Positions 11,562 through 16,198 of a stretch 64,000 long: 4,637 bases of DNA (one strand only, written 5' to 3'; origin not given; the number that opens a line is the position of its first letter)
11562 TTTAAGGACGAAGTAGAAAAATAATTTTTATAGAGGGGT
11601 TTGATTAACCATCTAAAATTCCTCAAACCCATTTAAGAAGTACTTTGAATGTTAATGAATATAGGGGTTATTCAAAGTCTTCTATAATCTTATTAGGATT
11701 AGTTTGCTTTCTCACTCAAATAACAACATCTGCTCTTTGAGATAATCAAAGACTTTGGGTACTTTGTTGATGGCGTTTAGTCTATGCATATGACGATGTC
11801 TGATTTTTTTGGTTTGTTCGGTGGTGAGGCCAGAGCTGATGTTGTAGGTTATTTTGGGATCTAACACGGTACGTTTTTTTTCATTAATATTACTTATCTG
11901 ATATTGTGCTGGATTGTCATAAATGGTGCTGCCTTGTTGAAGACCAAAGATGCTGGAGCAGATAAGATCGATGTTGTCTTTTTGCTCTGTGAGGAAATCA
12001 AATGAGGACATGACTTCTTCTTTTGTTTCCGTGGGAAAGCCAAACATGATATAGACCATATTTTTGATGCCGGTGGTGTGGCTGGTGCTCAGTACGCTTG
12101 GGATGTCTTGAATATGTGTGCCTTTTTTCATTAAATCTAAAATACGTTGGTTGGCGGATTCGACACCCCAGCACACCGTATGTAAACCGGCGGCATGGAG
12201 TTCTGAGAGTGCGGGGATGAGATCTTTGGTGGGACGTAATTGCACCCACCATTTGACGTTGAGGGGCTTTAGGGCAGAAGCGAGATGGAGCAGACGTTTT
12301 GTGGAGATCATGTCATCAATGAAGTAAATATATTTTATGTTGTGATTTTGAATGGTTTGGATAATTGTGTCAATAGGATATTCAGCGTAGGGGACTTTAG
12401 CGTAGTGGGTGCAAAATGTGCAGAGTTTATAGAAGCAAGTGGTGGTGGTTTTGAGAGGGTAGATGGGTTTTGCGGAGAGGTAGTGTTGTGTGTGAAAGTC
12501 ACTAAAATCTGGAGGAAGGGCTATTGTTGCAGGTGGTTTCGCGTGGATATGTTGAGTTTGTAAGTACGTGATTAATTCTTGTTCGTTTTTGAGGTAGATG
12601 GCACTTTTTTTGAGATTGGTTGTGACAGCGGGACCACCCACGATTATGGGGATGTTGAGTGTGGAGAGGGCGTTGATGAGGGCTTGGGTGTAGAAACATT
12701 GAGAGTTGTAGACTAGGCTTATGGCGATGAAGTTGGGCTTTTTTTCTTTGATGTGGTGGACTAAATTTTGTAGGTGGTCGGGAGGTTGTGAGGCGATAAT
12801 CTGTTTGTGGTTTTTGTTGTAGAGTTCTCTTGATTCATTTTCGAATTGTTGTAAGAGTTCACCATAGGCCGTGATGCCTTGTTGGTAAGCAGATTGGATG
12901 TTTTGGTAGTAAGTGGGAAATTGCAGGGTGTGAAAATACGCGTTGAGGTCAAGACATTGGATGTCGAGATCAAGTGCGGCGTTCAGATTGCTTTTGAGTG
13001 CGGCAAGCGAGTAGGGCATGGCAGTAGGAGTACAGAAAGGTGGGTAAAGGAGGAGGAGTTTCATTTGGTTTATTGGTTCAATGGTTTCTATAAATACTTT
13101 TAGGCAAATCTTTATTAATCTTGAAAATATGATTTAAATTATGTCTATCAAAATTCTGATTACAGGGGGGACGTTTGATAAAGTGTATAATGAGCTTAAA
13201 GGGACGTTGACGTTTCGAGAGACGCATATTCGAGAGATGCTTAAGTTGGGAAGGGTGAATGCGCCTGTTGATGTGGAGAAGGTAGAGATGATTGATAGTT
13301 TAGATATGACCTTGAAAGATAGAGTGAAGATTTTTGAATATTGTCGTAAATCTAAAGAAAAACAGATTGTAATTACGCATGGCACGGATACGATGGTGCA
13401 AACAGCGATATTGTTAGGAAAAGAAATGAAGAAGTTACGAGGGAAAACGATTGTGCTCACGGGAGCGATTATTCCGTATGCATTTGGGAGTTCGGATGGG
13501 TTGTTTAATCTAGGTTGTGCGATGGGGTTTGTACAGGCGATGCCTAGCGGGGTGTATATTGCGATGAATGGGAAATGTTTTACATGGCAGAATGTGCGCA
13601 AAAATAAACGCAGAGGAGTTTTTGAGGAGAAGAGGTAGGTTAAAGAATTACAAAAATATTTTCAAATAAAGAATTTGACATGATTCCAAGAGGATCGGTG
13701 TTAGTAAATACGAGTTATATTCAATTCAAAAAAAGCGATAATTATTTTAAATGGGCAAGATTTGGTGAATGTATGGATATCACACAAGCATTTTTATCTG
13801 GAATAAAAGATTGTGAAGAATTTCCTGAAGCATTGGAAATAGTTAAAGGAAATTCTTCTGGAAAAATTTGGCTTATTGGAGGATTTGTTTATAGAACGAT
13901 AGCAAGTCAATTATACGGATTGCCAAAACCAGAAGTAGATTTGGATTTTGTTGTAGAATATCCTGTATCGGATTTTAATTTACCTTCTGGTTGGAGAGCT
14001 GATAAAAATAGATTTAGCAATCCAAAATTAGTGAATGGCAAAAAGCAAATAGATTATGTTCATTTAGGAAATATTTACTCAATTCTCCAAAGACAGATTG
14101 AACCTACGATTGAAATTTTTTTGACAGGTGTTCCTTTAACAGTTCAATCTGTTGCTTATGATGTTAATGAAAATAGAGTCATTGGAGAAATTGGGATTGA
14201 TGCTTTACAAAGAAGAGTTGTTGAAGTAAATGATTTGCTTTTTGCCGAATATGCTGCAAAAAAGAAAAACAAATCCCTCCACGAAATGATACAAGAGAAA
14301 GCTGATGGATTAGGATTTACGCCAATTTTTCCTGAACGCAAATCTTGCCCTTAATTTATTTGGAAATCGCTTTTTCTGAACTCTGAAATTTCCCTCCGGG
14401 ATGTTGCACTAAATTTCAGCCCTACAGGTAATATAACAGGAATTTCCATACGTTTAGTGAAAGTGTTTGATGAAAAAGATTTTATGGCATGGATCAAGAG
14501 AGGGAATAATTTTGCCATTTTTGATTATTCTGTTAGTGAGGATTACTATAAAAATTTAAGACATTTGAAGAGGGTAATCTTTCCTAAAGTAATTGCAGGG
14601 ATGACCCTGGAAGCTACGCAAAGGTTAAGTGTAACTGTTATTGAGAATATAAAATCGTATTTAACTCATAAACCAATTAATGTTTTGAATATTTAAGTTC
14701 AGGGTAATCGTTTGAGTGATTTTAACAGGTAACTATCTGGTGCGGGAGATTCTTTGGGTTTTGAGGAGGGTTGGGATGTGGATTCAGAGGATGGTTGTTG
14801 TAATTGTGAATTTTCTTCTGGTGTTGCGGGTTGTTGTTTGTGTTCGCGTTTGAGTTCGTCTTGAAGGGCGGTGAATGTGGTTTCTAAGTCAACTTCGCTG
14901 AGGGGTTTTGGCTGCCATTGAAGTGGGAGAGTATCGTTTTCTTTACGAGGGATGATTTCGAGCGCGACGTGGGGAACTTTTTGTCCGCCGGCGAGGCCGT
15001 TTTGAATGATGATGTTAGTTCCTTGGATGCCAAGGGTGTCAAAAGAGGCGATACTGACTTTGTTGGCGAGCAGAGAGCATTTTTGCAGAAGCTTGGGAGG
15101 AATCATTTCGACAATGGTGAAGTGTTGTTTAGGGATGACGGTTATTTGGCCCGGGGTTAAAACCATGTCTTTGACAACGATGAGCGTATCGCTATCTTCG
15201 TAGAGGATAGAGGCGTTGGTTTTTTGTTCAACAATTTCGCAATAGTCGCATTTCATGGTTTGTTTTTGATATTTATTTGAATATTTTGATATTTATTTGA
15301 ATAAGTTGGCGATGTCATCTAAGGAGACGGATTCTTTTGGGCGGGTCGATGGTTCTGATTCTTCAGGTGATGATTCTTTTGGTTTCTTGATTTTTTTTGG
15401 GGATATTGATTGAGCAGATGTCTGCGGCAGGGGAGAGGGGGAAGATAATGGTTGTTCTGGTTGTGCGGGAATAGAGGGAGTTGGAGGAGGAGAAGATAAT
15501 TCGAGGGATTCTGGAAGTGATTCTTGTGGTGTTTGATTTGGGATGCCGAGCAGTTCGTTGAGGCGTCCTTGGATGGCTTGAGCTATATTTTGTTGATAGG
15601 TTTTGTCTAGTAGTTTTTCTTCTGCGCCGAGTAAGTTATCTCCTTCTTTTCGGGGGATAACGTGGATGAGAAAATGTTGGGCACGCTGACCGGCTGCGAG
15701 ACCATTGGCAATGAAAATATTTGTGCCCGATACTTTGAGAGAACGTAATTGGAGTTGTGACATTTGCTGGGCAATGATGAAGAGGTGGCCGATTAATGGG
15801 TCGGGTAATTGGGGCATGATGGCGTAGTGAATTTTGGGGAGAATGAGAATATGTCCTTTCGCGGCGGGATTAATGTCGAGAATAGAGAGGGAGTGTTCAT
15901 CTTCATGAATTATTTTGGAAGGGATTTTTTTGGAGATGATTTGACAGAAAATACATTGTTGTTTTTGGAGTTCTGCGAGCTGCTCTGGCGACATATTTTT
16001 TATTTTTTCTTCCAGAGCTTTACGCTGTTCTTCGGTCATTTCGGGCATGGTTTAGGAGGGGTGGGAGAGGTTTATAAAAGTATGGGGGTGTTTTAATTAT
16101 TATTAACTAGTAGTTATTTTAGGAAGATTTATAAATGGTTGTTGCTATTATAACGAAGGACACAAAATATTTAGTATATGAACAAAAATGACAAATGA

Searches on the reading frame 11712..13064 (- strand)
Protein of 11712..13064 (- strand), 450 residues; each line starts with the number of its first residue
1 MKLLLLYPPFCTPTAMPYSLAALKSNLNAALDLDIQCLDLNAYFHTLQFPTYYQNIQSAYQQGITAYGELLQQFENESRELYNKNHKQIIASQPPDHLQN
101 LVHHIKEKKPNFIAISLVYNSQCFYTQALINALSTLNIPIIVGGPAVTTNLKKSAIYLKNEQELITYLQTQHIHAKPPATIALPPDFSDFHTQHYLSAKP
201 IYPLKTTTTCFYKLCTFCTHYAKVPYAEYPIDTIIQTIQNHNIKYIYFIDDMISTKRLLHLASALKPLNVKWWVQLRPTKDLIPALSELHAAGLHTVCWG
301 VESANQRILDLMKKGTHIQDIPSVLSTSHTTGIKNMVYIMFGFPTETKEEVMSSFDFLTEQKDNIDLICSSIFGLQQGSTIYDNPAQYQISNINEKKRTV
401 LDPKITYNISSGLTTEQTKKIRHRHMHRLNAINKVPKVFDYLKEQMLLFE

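Call 19: search_protein_families(library=pfam, proteins=[window:11712-13064:-], max_evalue=0.00001)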
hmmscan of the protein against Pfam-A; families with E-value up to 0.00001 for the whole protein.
window:11712-13064:- (450 aa): 2 families
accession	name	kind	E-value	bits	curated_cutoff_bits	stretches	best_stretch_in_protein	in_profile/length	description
PF04055.27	Radical_SAM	-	5.3e-11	43.4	29.5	1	205-358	2-166/166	Radical SAM superfamily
PF02310.24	B12-binding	-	3.8e-06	27.2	32.1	0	95-149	38-93/121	B12 binding domain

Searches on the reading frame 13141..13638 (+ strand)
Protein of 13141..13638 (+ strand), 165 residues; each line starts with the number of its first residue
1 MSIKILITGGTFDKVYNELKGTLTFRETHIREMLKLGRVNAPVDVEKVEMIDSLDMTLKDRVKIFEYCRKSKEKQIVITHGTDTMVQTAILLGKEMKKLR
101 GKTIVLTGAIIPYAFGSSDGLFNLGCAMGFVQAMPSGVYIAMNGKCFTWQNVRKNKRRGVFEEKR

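Call 23: search_protein_families(library=pfam, proteins=[window:13141-13638:+], max_evalue=0.00001)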
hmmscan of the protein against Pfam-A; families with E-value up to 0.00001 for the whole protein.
window:13141-13638:+ (165 aa): 1 family
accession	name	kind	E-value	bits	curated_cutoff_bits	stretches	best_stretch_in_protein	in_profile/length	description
PF00710.25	Asparaginase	-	4.4e-26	92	22.5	1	3-156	2-162/193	Asparaginase, N-terminal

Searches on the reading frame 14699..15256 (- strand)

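Call 20: search_protein_families(library=pfam, proteins=[window:14699-15256:-], max_evalue=0.00001)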
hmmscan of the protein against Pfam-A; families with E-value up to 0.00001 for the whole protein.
window:14699-15256:- (185 aa): 1 family
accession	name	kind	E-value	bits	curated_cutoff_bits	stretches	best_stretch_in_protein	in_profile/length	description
PF01230.28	HIT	-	1.6e-11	45.1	21.5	1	13-106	4-97/98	HIT domain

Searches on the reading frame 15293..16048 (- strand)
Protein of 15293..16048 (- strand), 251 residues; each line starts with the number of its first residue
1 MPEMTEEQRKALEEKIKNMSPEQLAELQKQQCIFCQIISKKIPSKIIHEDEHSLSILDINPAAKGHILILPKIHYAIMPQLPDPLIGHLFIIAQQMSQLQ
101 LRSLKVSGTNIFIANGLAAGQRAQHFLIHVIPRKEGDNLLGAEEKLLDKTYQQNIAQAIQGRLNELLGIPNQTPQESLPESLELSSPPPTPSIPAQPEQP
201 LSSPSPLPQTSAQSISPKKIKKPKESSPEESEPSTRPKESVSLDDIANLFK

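Call 20: search_protein_families(library=pfam, proteins=[window:15293-16048:-], max_evalue=0.00001)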
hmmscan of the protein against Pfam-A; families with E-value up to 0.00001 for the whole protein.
window:15293-16048:- (251 aa): 2 families
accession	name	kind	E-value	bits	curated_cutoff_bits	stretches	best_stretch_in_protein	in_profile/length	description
PF01230.28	HIT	-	7.1e-19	68.7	21.5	1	40-135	2-97/98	HIT domain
PF11969.13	DcpS_C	-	2.7e-10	41.1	24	1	31-132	1-101/114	Scavenger mRNA decapping enzyme C-term binding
